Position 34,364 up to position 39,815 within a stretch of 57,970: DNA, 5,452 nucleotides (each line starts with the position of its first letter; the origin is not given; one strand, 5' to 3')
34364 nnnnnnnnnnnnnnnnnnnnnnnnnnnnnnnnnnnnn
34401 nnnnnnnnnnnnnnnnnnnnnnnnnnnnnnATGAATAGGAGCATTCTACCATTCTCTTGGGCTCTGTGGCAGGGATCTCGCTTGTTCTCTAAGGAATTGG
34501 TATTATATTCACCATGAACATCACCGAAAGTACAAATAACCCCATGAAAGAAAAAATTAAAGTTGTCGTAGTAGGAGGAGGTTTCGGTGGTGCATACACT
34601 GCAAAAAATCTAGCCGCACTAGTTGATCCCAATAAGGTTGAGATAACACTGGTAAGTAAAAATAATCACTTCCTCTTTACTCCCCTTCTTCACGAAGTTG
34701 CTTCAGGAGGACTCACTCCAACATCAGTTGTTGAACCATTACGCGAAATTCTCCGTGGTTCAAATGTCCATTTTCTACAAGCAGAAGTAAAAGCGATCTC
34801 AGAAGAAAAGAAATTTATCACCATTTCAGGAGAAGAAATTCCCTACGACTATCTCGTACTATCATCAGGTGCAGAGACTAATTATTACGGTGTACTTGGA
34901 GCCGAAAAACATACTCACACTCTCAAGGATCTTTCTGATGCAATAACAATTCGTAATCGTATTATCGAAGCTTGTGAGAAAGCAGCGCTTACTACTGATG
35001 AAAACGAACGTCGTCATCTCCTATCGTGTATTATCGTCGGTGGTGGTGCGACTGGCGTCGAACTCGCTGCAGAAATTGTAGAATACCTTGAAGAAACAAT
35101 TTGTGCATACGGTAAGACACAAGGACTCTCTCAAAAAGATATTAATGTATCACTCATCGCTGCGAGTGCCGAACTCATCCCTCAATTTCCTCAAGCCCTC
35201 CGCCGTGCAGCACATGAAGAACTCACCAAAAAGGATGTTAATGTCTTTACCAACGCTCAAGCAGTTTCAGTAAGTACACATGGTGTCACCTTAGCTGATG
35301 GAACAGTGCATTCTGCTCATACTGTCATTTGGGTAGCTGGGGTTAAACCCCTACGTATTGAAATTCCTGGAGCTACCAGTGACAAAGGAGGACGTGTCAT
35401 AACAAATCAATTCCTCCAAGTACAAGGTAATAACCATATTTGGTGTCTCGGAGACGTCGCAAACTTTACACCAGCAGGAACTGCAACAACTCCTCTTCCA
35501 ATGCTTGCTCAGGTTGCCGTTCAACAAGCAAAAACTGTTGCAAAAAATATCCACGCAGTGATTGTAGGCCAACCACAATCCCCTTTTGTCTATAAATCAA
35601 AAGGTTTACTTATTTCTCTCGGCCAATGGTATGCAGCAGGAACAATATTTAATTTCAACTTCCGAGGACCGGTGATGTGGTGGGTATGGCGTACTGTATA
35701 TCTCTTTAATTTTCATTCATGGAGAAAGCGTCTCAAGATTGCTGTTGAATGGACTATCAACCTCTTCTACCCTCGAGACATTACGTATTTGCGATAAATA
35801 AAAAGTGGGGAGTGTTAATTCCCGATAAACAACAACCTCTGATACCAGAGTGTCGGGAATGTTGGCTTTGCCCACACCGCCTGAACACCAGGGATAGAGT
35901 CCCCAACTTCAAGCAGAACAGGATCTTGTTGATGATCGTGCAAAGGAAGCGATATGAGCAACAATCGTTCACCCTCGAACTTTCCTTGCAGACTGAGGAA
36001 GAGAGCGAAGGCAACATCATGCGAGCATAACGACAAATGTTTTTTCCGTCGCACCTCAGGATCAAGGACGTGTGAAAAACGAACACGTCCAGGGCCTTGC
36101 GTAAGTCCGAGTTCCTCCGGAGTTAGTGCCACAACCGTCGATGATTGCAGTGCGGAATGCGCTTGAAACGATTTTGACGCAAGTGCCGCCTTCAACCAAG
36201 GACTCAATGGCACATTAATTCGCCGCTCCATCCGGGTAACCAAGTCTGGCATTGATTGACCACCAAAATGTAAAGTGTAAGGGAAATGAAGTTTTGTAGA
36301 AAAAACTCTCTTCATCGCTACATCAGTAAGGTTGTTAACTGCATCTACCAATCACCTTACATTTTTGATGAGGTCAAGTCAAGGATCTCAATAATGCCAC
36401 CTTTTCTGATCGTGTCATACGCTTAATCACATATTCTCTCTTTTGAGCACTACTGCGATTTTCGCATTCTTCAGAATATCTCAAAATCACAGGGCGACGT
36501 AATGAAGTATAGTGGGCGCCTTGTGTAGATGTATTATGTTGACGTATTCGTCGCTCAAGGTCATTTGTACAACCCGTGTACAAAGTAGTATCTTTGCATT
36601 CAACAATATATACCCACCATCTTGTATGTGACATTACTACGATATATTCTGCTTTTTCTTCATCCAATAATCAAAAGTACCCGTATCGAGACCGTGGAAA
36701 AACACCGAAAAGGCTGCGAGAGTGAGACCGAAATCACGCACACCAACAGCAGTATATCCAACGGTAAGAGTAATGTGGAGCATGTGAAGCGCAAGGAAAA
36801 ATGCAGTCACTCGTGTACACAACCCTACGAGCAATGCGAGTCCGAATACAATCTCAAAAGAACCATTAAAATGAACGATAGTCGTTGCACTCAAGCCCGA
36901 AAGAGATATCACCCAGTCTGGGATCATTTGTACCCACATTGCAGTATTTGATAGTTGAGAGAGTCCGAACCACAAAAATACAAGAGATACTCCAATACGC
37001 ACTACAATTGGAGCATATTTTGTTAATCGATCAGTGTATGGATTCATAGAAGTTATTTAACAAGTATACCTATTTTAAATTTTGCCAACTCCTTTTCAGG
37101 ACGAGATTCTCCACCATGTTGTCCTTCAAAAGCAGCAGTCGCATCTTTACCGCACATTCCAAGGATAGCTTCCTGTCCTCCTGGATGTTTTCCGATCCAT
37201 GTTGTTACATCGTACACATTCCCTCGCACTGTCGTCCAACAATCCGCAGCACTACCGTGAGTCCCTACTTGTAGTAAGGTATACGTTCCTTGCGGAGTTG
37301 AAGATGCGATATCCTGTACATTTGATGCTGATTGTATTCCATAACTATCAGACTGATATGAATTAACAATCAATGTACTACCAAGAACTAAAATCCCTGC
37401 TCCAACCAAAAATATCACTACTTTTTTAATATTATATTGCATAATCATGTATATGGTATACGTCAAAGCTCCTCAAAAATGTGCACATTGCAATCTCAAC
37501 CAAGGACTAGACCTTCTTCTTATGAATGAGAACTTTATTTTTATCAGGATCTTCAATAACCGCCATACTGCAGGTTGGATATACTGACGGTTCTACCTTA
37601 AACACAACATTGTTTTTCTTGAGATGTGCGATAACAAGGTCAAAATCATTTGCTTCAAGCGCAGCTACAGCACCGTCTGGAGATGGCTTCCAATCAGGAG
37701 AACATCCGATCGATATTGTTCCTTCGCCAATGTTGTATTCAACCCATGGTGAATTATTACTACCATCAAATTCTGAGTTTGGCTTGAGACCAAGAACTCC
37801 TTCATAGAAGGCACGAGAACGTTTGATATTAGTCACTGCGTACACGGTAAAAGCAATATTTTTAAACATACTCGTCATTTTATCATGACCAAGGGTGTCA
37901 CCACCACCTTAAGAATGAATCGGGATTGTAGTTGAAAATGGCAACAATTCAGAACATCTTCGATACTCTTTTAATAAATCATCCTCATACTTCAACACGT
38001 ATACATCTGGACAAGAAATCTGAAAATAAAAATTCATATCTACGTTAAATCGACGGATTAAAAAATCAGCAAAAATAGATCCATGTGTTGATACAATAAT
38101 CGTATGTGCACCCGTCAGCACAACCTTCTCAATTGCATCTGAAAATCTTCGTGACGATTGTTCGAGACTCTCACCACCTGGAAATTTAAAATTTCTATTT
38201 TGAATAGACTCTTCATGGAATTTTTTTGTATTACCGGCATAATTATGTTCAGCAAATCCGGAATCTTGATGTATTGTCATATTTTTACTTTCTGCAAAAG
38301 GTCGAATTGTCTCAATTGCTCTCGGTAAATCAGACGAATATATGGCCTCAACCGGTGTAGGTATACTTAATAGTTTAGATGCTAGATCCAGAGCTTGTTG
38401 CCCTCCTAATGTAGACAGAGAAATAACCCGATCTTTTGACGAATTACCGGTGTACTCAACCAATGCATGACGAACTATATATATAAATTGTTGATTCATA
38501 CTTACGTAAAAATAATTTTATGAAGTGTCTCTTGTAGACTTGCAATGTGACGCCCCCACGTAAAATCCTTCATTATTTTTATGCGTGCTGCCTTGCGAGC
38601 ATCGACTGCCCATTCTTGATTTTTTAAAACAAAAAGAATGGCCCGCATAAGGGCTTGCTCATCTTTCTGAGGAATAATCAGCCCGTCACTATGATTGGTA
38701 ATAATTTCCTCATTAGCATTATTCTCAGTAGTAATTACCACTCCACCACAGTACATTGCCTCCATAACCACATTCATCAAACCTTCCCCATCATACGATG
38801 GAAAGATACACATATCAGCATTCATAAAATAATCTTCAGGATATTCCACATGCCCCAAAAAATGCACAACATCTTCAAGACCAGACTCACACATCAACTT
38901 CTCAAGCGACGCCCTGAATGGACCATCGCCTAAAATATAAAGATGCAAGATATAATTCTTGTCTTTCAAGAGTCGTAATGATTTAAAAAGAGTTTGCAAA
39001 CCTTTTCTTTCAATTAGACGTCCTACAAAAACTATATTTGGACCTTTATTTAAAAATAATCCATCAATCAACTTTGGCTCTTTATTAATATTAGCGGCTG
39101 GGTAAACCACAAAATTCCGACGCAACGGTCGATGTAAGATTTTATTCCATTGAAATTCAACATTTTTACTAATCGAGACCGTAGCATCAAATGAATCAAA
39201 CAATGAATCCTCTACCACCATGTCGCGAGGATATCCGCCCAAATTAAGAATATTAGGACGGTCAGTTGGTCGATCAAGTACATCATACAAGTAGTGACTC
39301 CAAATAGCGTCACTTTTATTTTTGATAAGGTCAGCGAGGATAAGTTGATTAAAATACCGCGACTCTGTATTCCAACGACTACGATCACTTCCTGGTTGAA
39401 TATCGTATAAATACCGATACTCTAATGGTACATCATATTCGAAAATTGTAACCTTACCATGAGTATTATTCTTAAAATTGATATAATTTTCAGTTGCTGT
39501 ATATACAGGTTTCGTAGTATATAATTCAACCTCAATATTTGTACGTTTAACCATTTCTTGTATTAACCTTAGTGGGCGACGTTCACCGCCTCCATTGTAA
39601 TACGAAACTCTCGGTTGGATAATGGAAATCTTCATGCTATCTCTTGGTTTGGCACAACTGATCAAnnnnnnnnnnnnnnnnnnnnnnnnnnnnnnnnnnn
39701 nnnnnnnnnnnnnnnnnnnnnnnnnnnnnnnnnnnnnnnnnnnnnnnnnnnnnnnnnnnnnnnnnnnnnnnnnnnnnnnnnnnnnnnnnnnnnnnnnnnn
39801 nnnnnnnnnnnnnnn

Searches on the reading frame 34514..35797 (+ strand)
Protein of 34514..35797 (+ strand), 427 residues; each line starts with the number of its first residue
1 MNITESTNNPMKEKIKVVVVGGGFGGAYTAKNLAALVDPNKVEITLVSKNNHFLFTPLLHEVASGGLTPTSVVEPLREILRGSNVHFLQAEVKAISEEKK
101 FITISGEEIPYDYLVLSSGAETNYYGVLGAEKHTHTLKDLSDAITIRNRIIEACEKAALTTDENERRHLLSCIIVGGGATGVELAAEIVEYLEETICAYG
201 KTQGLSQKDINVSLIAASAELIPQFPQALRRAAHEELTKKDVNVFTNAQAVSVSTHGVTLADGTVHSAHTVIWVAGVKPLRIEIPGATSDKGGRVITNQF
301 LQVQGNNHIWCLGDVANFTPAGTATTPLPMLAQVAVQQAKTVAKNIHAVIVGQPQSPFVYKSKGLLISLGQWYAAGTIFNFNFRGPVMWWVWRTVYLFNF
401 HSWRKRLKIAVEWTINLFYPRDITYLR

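Call 63: search_protein_families(library=ncbifam, proteins=[window:34514-35797:+], max_evalue=0.01)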
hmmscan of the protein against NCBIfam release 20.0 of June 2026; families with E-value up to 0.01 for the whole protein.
window:34514-35797:+ (427 aa): 22 families
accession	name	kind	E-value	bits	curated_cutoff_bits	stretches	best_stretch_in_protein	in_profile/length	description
TIGR03169.1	Nterm_to_SelD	hypoth_equivalog_domain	6.3e-41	140.9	310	1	17-390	2-352/365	pyridine nucleotide-disulfide oxidoreductase family protein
TIGR04369.1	fusion_not_SelD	hypoth_equivalog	1.8e-21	76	700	2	21-189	3-162/701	oxidoreductase/SelD-related fusion protein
TIGR03385.1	CoA_CoA_reduc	equivalog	1.4e-20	73.5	578.8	1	16-347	1-314/439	CoA-disulfide reductase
NF049943.1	SQR_III_seleno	exception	9.3e-17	61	525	1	16-129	2-115/406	type III sulfide quinone reductase, selenoprotein subtype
NF042949.2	3PPDioc_HcaD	equivalog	2.6e-12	46.2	450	1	16-351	3-310/386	3-phenylpropionate/cinnamic acid dioxygenase ferredoxin--NAD(+) reductase subunit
NF003437.0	PRK04965.1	equivalog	5.4e-12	45.4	392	1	16-345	4-298/378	NADH:flavorubredoxin reductase NorW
NF045765.1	PhenlGlyoxDHPadH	equivalog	1.8e-11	43.5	475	1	18-155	6-145/416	NADH-dependent phenylglyoxylate dehydrogenase subunit epsilon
TIGR02374.1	nitri_red_nirB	equivalog_domain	2e-11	43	578.35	1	17-321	1-283/794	nitrite reductase large subunit NirB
NF010037.0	PRK13512.1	equivalog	1.5e-09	37.3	394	1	89-345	78-308/438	CoA-disulfide reductase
NF004945.0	PRK06292.2-3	equivalog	1.5e-08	34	494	1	76-346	97-325/457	dihydrolipoyl dehydrogenase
NF004776.0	PRK06116.1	equivalog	3.2e-08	33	480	1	209-325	190-317/450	glutathione-disulfide reductase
NF007123.0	PRK09564.1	equivalog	6.9e-08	31.6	458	1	89-346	76-314/444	CoA-disulfide reductase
TIGR01350.1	lipoamide_DH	equivalog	3e-07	29.5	408.8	1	170-347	171-330/461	dihydrolipoyl dehydrogenase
NF007286.0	PRK09754.1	equivalog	6.7e-07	28.4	447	1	11-278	1-240/400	phenylpropionate dioxygenase ferredoxin reductase subunit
TIGR01424.1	gluta_reduc_2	equivalog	6.7e-05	21.6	606.05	1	210-317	190-304/446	glutathione-disulfide reductase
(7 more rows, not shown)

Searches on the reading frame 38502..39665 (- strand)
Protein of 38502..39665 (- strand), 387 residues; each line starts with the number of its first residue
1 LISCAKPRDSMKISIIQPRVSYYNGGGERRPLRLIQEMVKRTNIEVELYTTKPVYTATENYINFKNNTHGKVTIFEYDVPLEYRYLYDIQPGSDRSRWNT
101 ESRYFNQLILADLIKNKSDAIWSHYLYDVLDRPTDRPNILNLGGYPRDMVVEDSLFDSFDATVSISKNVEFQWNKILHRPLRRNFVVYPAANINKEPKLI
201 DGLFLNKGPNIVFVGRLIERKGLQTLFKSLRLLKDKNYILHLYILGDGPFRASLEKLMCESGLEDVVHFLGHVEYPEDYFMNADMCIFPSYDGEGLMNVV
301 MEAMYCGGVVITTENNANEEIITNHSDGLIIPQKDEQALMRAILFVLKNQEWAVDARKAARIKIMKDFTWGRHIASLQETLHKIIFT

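Call 63: search_protein_families(library=ncbifam, proteins=[window:38502-39665:-], max_evalue=0.01)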
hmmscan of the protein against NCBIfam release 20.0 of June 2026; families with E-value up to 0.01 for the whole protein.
window:38502-39665:- (387 aa): 37 families (the best 25 are shown)
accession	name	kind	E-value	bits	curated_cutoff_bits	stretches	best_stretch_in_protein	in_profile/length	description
NF041876.1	EPS_EpsE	equivalog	1.3e-26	93.8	400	1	210-372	216-384/389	exopolysaccharide biosynthesis GT4 family glycosyltransferase EpsE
TIGR03088.1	stp2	hypoth_equivalog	1e-23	84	409.05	1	211-378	197-367/374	TIGR03088 family PEP-CTERM/XrtA system glycosyltransferase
NF050063.1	ProtGlycPglJ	equivalog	4.8e-21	75.4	500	1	186-365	172-348/363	N-acetylgalactosamine-N,N'-diacetylbacillosaminyl-diphospho-undecaprenol 4-alpha-N-acetylgalactosaminyltransferase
NF047684.1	TeichurnBiosyTuaC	equivalog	5.5e-19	68.4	550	1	211-385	222-390/391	teichuronic acid biosynthesis protein TuaC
NF050056.1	ProtGlycPglH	equivalog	8.2e-19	67.9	600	1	206-368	177-337/354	GalNAc-alpha-(1->4)-GalNAc-alpha-(1->3)-diNAcBac-PP-undecaprenol alpha-1,4-N-acetyl-D-galactosaminyltransferase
TIGR04063.1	stp3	hypoth_equivalog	4.9e-16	58.6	442.05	1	193-384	198-395/397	TIGR04063 family PEP-CTERM/XrtA system glycosyltransferase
TIGR03999.1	thiol_BshA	equivalog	6e-16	58.3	273.7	1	239-380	229-369/375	N-acetyl-alpha-D-glucosaminyl L-malate synthase BshA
NF046085.1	XrtY_assoc_Gly1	equivalog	6.7e-16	58.1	400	1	184-370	189-370/387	XrtY-associated glycosyltransferase XYAG1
TIGR04005.1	wcaL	equivalog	1.6e-15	56.9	537.6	1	210-378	224-403/406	colanic acid biosynthesis glycosyltransferase WcaL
NF038298.1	EPS_HpsO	equivalog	5.2e-13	48.5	575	1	197-370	189-373/388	hormogonium polysaccharide biosynthesis glycosyltransferase HpsO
TIGR04157.1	glyco_rSAM_CFB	subfamily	1.6e-12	47.1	400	1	204-369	222-394/406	TIGR04157 family glycosyltransferase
TIGR03087.1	stp1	hypoth_equivalog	7.1e-12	45.2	316.65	1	233-383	253-396/397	TIGR03087 family PEP-CTERM/XrtA system glycosyltransferase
NF053787.1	GlcN_PG_synth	equivalog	2.2e-11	43.2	480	1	211-384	200-359/361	N-acetylglucosaminyl phosphatidylglycerol synthase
NF047880.1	glyco_SdgA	exception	4.3e-11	42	800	1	192-351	300-458/488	serine-aspartate repeat adhesin O-glycosyltransferase SdgA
TIGR02149.1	glgA_Coryne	subfamily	1e-09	38.1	302.4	1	198-375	193-380/391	glycogen synthase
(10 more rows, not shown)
